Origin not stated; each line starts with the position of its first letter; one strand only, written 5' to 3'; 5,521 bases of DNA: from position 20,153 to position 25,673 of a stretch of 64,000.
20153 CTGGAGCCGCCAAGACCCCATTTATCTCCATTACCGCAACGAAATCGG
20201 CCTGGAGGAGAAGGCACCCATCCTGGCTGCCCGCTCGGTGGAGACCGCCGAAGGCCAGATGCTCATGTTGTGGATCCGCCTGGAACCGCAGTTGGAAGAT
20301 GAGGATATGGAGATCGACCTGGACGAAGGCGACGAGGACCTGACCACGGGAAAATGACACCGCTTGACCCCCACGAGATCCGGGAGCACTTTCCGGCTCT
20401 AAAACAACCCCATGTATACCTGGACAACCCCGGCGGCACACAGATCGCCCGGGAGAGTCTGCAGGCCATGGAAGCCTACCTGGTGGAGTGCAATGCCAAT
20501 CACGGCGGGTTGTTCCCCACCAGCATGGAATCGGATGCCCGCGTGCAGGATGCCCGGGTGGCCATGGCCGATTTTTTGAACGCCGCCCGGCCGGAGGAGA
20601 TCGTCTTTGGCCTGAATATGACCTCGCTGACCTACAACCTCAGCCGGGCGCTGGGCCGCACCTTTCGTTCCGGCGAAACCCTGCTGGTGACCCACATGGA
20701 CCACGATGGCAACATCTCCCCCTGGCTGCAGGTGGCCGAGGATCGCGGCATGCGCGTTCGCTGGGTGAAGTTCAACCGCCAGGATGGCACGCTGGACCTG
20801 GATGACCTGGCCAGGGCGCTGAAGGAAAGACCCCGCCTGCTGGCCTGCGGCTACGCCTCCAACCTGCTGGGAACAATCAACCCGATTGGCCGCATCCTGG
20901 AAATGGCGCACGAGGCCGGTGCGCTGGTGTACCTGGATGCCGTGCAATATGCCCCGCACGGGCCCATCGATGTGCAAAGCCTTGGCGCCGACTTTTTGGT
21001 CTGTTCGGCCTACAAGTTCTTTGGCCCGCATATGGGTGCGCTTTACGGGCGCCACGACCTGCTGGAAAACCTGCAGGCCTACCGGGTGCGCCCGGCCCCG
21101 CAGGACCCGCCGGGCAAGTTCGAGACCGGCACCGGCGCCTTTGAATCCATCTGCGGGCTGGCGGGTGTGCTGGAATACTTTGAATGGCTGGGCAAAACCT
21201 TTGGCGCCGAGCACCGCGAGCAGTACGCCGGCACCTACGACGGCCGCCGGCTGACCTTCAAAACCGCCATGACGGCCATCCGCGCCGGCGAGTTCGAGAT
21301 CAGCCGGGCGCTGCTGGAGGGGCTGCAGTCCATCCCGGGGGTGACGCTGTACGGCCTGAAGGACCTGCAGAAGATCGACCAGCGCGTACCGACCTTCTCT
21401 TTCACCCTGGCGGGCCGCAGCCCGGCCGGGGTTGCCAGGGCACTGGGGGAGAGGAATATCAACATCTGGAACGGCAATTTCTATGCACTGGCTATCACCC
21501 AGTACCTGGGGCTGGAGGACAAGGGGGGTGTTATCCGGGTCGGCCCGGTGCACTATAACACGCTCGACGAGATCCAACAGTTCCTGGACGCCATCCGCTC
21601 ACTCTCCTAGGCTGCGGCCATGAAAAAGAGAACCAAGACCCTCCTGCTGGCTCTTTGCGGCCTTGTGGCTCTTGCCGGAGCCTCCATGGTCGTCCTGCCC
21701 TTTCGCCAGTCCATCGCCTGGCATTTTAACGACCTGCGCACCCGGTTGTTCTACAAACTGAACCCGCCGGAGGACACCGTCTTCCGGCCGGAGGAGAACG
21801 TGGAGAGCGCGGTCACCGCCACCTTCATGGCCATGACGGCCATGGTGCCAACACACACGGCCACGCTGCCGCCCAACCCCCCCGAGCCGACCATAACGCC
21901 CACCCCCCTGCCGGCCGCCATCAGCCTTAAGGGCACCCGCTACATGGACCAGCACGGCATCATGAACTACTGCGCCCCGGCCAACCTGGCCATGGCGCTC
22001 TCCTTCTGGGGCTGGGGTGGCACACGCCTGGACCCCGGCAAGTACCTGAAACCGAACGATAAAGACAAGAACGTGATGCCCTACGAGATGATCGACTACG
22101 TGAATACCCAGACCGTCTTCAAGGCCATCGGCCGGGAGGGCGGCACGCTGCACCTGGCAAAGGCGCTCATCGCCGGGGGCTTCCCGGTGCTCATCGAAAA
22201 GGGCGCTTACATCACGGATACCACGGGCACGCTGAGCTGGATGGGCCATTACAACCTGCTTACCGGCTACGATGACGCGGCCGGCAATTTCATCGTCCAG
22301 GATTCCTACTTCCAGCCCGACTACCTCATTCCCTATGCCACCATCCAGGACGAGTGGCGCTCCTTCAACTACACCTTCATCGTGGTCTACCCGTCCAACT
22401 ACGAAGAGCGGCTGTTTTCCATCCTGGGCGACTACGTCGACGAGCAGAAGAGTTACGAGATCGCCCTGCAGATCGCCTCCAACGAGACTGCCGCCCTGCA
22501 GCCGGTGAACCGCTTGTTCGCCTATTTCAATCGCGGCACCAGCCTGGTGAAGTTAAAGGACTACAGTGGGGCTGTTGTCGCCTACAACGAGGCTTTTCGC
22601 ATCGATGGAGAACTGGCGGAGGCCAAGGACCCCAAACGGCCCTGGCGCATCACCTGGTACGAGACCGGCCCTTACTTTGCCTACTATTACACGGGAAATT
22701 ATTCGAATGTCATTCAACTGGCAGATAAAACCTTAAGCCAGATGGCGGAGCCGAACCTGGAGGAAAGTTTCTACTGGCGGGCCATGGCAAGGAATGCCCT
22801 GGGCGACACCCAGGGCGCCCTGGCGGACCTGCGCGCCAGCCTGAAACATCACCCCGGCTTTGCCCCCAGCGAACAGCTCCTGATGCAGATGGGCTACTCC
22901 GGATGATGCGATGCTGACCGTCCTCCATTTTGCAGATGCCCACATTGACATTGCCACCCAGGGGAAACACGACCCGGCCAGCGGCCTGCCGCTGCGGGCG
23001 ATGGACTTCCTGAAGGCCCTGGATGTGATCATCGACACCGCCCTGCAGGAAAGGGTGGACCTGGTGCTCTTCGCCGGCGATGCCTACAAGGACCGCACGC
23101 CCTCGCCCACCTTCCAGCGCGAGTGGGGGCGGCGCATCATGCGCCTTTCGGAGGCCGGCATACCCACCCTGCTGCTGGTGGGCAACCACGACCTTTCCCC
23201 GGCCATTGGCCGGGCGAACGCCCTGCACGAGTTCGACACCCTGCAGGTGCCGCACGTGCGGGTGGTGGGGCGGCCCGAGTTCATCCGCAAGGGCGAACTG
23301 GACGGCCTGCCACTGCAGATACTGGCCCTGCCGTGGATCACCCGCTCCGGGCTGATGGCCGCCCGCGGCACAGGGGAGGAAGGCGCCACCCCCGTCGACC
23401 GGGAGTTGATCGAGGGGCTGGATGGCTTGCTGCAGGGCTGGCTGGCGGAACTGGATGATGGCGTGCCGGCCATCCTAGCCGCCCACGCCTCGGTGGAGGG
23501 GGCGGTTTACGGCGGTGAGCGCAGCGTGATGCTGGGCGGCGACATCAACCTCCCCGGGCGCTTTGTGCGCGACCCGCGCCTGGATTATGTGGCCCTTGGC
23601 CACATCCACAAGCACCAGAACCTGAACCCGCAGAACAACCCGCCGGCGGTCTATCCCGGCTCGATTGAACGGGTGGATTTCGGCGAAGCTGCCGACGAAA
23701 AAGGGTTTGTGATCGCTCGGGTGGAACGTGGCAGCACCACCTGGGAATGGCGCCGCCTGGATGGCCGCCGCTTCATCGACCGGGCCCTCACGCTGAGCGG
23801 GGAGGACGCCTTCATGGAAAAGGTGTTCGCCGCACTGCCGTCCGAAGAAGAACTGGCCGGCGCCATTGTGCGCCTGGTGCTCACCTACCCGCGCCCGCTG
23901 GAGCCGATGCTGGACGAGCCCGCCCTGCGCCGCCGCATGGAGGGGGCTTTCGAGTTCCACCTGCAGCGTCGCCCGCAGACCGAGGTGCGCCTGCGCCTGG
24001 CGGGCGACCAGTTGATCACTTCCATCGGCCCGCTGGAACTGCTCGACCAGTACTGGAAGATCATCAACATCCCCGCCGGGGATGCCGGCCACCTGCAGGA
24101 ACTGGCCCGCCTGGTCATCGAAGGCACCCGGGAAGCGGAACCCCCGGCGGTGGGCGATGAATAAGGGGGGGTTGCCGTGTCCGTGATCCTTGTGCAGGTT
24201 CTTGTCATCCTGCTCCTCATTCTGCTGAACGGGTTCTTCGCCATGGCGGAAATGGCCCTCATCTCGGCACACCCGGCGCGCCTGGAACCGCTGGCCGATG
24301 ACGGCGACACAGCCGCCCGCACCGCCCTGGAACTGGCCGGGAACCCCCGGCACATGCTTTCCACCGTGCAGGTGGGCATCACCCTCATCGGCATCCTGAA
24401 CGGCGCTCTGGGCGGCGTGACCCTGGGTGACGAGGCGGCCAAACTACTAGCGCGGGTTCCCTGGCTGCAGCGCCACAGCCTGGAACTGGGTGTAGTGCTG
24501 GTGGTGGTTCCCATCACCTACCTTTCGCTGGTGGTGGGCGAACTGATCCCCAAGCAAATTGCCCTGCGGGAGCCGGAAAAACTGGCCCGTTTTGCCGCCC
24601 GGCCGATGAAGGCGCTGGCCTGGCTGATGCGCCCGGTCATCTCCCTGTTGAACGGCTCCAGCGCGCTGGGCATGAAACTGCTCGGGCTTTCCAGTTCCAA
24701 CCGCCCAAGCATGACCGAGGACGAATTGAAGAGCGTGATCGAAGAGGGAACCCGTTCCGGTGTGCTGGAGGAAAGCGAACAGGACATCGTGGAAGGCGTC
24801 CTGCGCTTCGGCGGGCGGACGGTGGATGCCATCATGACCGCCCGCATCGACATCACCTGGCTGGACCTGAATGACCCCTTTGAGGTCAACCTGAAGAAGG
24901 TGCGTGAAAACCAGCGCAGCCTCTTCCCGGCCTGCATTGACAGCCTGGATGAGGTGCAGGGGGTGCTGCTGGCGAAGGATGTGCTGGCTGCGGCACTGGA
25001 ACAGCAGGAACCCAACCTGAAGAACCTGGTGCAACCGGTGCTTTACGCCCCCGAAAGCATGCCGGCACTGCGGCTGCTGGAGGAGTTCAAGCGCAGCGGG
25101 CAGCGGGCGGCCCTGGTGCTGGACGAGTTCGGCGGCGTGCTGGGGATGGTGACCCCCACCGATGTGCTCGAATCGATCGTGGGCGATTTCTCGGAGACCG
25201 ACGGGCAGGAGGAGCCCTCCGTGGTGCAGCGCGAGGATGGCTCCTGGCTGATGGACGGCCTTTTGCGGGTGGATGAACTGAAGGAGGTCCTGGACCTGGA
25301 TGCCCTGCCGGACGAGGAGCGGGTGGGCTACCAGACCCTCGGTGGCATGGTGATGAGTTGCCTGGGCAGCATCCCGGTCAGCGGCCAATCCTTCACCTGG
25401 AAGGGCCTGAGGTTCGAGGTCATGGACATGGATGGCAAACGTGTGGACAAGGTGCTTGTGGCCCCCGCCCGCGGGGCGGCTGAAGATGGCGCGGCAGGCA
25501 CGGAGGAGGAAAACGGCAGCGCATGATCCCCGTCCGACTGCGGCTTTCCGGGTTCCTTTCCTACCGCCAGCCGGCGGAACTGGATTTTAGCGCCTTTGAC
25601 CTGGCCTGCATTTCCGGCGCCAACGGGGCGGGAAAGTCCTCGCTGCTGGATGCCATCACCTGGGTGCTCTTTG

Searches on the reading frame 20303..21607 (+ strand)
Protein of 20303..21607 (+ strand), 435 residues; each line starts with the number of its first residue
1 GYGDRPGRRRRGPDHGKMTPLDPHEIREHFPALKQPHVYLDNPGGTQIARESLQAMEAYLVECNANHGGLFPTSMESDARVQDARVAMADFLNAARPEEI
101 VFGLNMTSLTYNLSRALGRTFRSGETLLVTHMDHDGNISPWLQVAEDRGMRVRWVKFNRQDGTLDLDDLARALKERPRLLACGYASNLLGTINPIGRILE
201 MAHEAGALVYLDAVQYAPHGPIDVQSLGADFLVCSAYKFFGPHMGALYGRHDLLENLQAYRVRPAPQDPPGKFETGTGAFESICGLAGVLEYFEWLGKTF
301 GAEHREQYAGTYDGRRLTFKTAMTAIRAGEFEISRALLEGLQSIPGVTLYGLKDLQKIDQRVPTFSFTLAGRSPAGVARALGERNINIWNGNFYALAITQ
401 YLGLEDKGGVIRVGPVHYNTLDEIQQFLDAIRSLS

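Call 41: search_protein_families(library=pfam, proteins=[window:20303-21607:+], max_evalue=0.0001)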
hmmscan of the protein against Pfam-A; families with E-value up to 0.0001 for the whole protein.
window:20303-21607:+ (435 aa): 2 families
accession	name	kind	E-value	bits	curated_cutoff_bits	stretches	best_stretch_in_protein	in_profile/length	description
PF00266.25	Aminotran_5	-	5.5e-67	226.8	21.5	2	38-308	1-283/371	Aminotransferase class-V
PF01053.26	Cys_Met_Meta_PP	-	4.3e-06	26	27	1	115-249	82-209/381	Cys/Met metabolism PLP-dependent enzyme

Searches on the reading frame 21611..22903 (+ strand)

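Call 41: search_protein_families(library=pfam, proteins=[window:21611-22903:+], max_evalue=0.0001)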
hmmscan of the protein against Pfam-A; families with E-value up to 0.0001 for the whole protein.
window:21611-22903:+ (431 aa): 4 families
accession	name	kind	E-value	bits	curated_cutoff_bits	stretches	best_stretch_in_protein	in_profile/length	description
PF13529.12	Peptidase_C39_2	-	1.2e-08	36.1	24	1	117-233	12-143/143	Peptidase_C39 like family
PF00515.34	TPR_1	-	1.3e-08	34.7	27.8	0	304-332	3-31/34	Tetratricopeptide repeat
PF07719.23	TPR_2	-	3e-07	30.5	27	0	304-332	3-31/34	Tetratricopeptide repeat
PF13174.12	TPR_6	-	3.1e-05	24.8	26.3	0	385-415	1-31/33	Tetratricopeptide repeat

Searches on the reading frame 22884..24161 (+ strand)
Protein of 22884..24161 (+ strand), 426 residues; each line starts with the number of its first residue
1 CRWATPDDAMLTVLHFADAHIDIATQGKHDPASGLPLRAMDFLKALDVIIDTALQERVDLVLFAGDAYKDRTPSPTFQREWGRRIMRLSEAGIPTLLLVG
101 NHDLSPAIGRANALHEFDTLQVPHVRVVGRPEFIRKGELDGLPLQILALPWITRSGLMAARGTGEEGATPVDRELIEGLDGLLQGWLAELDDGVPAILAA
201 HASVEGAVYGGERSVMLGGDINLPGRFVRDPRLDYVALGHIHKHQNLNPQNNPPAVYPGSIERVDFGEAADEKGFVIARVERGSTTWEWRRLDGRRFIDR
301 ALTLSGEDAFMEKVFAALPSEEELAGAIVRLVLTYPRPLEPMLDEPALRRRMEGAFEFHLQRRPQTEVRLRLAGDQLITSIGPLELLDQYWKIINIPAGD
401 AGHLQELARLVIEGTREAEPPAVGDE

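Call 41: search_protein_families(library=pfam, proteins=[window:22884-24161:+], max_evalue=0.0001)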
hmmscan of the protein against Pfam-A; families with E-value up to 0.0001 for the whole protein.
window:22884-24161:+ (426 aa): 2 families
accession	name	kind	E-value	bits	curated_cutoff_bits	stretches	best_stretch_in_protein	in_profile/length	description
PF00149.33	Metallophos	-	6.1e-15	56.6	21.5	1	12-243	2-190/191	Calcineurin-like phosphoesterase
PF12850.12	Metallophos_2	-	0.0001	22.8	27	0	231-280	106-151/154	Calcineurin-like phosphoesterase superfamily domain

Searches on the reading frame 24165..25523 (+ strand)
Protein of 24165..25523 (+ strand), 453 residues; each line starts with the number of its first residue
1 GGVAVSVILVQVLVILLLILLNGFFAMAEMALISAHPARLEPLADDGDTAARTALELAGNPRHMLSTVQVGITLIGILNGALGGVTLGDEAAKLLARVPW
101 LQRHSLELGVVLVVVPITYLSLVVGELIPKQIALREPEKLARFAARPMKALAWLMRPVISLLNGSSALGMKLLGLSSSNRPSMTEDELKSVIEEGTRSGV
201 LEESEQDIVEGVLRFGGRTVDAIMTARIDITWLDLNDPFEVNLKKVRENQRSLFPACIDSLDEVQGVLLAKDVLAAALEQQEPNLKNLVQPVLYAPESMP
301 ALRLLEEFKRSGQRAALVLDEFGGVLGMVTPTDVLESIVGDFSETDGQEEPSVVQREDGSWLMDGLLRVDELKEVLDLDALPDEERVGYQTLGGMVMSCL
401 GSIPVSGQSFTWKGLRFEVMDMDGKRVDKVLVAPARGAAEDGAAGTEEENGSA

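Call 41: search_protein_families(library=pfam, proteins=[window:24165-25523:+], max_evalue=0.0001)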
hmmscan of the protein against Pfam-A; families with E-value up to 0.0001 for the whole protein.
window:24165-25523:+ (453 aa): 3 families
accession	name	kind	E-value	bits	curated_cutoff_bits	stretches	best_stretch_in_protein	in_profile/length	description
PF01595.25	CNNM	-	1.7e-48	165.1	28.4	1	13-205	1-181/181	Cyclin M transmembrane N-terminal domain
PF03471.22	CorC_HlyC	-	7.4e-22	77.6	27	1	355-434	2-79/81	Transporter associated domain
PF00571.33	CBS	-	4e-10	40.3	24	1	290-339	7-56/57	CBS domain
